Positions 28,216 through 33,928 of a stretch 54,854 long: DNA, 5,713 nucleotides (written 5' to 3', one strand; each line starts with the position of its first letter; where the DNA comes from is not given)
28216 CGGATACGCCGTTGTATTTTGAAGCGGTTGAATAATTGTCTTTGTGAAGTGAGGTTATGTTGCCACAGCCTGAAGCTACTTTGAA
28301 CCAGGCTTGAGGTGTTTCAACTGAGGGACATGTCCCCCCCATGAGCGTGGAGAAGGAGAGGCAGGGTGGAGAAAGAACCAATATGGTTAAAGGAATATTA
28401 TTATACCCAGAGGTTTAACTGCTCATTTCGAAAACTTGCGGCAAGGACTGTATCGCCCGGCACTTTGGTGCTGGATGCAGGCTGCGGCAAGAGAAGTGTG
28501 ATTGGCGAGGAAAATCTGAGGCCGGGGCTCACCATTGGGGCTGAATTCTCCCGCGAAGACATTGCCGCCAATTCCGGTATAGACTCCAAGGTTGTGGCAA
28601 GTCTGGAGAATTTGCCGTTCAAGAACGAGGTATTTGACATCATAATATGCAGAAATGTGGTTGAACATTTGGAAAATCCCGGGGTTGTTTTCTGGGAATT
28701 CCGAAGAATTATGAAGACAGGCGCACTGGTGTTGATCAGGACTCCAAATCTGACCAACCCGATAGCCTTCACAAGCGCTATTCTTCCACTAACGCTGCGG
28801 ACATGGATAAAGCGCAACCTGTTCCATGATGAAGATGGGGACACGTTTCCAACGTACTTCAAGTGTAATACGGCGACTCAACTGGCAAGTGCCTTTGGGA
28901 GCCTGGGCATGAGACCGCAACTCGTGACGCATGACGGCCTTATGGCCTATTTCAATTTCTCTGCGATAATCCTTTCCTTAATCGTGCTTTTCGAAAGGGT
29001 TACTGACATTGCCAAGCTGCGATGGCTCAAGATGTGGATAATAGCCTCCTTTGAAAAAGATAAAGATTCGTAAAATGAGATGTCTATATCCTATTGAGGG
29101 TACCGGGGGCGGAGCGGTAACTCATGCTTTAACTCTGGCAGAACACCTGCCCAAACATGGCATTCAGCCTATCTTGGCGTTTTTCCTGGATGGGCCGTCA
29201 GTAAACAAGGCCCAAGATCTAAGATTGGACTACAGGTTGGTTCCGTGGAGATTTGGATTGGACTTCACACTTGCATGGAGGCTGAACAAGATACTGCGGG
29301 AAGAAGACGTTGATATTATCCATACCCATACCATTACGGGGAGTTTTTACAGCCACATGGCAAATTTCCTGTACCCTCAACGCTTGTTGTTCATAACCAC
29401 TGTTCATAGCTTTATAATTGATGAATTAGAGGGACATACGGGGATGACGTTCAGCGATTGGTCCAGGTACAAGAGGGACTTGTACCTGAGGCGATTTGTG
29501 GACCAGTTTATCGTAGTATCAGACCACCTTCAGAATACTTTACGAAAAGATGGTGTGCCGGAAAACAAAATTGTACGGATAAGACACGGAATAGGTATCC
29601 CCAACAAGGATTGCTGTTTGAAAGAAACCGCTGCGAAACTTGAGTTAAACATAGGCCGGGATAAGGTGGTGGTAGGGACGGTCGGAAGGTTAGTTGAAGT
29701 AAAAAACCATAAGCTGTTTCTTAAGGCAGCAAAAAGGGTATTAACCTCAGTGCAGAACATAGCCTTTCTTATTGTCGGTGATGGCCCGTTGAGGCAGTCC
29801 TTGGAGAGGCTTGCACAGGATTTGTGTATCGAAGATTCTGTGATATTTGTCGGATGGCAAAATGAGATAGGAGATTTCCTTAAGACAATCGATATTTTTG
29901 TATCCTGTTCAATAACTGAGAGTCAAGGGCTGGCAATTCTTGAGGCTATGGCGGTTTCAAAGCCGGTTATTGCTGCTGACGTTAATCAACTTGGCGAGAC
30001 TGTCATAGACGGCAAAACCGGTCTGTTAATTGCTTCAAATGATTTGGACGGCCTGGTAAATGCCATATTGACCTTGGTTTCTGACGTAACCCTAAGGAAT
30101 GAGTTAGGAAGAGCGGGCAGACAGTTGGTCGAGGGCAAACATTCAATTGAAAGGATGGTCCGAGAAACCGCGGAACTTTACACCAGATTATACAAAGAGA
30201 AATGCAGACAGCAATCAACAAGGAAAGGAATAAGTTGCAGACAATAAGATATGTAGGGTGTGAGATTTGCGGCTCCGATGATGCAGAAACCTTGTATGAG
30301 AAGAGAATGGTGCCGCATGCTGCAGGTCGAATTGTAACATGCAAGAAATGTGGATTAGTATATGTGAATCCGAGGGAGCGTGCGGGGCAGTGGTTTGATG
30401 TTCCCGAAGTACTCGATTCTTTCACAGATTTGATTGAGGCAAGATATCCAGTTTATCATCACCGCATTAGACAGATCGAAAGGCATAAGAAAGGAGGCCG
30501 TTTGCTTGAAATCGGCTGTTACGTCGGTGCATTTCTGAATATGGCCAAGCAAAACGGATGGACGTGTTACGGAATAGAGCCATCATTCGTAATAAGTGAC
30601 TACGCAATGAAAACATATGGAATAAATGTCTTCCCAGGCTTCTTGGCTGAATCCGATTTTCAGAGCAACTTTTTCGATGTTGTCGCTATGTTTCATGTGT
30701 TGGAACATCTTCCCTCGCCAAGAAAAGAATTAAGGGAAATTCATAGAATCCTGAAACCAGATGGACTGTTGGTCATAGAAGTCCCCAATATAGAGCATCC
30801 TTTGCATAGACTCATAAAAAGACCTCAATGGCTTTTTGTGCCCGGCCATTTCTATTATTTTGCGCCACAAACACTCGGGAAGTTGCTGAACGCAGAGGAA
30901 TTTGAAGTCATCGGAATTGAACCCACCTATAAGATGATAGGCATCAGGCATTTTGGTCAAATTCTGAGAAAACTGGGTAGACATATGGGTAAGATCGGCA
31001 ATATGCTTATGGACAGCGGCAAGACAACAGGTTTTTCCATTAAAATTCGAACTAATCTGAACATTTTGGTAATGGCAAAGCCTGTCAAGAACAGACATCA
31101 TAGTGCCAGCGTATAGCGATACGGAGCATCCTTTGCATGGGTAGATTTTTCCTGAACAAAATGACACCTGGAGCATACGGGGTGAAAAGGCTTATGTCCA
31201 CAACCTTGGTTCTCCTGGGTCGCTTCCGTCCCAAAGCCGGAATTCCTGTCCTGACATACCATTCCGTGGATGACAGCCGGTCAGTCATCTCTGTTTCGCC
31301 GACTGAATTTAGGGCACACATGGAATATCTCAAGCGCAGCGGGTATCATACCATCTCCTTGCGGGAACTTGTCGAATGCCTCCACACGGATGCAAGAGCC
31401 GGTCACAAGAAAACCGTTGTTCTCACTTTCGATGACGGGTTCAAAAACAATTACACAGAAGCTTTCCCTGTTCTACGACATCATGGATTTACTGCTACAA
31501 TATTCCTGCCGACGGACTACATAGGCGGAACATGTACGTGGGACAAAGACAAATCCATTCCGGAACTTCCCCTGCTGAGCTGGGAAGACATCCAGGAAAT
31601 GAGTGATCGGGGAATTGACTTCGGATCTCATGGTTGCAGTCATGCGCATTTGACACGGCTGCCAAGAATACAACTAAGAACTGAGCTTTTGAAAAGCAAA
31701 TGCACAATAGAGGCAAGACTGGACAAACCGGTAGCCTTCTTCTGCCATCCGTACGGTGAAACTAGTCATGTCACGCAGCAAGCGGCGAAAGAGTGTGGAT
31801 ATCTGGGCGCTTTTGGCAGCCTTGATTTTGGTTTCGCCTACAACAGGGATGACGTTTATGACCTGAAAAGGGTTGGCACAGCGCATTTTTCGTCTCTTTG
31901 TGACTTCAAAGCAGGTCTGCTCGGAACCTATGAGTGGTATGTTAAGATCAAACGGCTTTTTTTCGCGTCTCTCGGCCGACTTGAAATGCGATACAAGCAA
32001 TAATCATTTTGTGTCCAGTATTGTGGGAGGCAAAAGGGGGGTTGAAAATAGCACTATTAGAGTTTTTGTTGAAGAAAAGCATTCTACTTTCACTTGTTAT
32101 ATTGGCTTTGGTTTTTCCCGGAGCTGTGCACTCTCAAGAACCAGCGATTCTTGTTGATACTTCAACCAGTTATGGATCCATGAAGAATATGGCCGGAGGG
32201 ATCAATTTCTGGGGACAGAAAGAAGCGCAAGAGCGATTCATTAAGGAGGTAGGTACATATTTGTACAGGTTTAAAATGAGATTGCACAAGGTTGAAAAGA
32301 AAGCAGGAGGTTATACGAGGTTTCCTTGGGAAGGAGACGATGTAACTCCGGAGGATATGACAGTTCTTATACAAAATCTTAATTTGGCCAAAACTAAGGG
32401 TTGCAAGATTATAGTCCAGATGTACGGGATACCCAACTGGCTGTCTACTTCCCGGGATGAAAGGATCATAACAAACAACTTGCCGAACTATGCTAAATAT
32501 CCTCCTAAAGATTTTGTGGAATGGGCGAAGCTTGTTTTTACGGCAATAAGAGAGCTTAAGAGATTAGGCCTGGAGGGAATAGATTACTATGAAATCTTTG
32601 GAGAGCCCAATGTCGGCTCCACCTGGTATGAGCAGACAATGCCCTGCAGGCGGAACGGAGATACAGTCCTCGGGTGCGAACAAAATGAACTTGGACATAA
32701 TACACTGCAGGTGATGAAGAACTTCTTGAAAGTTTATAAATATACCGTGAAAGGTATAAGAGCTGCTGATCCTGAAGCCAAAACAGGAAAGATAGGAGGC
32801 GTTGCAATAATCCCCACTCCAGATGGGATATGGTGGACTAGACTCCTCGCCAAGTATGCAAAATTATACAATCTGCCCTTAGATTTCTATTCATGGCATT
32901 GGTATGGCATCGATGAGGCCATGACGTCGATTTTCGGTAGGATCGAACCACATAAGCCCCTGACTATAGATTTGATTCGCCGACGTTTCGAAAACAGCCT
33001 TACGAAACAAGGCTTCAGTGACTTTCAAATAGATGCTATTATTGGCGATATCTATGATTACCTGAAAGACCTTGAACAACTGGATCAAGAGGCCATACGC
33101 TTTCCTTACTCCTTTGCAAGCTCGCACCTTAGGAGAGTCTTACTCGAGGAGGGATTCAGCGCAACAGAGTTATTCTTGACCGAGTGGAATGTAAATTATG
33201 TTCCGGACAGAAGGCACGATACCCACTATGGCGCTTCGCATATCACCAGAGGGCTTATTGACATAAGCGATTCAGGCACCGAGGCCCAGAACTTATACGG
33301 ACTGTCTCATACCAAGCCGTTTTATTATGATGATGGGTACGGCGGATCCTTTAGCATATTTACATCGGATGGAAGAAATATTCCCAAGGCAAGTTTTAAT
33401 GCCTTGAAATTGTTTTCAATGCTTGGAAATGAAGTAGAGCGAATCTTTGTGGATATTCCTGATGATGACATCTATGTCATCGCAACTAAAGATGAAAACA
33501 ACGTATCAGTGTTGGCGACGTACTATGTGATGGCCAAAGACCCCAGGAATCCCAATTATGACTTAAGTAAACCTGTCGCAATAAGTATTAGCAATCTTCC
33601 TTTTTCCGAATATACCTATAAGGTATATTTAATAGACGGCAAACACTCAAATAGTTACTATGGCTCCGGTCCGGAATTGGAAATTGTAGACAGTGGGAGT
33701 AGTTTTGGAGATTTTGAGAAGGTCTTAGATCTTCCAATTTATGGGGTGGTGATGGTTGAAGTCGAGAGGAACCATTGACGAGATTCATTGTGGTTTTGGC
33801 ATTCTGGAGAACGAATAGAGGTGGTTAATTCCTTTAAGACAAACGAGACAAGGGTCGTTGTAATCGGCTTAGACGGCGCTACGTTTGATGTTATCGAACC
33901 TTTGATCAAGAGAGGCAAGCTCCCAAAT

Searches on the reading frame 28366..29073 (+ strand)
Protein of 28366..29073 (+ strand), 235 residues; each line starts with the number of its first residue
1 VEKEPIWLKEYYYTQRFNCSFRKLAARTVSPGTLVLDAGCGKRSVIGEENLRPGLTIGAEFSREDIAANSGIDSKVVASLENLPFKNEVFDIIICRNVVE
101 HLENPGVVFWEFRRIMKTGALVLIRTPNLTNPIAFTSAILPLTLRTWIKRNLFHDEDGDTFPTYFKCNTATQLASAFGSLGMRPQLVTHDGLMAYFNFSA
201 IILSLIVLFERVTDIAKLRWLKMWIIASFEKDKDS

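Call 59: search_protein_families(library=pfam, proteins=[window:28366-29073:+])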
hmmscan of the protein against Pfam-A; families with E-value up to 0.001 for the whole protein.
window:28366-29073:+ (235 aa): 4 families
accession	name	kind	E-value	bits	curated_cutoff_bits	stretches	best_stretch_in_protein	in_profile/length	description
PF08241.18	Methyltransf_11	-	1.3e-11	45.5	21.2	1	36-123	1-94/95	Methyltransferase domain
PF13489.12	Methyltransf_23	-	7.4e-11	42.5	27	1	15-165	6-145/164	Methyltransferase domain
PF13847.12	Methyltransf_31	-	3.8e-07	30.3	27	1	32-128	4-113/145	Methyltransferase domain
PF13649.12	Methyltransf_25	-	1e-05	26.6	27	1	35-119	1-96/97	Methyltransferase domain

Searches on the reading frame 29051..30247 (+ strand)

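Call 59: search_protein_families(library=pfam, proteins=[window:29051-30247:+])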
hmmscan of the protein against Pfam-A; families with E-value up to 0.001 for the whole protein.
window:29051-30247:+ (398 aa): 5 families
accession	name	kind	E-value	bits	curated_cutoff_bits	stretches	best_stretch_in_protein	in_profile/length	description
PF00534.26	Glycos_transf_1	-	2.4e-39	135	26.4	1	199-358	9-171/172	Glycosyl transferases group 1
PF13692.12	Glyco_trans_1_4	-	3.5e-35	121.8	27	1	207-345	3-142/142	Glycosyl transferases group 1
PF13439.12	Glyco_transf_4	-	2e-24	87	28.5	1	20-181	2-166/170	Glycosyltransferase Family 4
PF13579.12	Glyco_trans_4_4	-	1.2e-12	48.9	29.7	1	20-178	1-156/158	Glycosyl transferase 4-like domain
PF13524.12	Glyco_trans_1_2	-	1.5e-05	25.4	25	1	223-372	5-141/144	Glycosyl transferase-like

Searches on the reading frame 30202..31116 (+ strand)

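Call 59: search_protein_families(library=pfam, proteins=[window:30202-31116:+])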
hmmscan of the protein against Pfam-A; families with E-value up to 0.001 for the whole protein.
window:30202-31116:+ (304 aa): 7 families
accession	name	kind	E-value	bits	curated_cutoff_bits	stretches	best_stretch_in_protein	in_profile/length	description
PF13489.12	Methyltransf_23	-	2.2e-30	106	27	1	89-237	14-162/164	Methyltransferase domain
PF08241.18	Methyltransf_11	-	2e-16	60.8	21.2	1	102-192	1-95/95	Methyltransferase domain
PF08242.18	Methyltransf_12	-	8e-11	43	30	1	102-190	1-98/98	Methyltransferase domain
PF13649.12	Methyltransf_25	-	3.3e-10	40.9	27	1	102-188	2-97/97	Methyltransferase domain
PF13847.12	Methyltransf_31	-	4.2e-07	30.2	27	1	150-205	68-122/145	Methyltransferase domain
PF07021.18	MetW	-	4.9e-06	26.8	21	1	95-199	11-114/193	Methionine biosynthesis protein MetW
PF08003.17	Methyltransf_9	-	0.0001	21.8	23.8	1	95-203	113-228/315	Protein of unknown function (DUF1698)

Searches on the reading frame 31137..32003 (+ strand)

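Call 59: search_protein_families(library=pfam, proteins=[window:31137-32003:+])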
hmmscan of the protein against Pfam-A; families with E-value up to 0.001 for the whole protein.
window:31137-32003:+ (288 aa): 1 family
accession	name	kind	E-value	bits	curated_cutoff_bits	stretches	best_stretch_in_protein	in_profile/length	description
PF01522.26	Polysacc_deac_1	-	2.3e-27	95.8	23.1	1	88-222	3-121/124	Polysaccharide deacetylase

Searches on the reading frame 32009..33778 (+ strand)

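Call 59: search_protein_families(library=pfam, proteins=[window:32009-33778:+])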
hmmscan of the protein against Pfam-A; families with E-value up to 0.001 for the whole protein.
window:32009-33778:+ (589 aa): 1 family
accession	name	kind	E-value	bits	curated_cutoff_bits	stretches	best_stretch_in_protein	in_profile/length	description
PF01229.23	Glyco_hydro_39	-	2.8e-16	59.8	26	2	375-550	255-431/472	Glycosyl hydrolases family 39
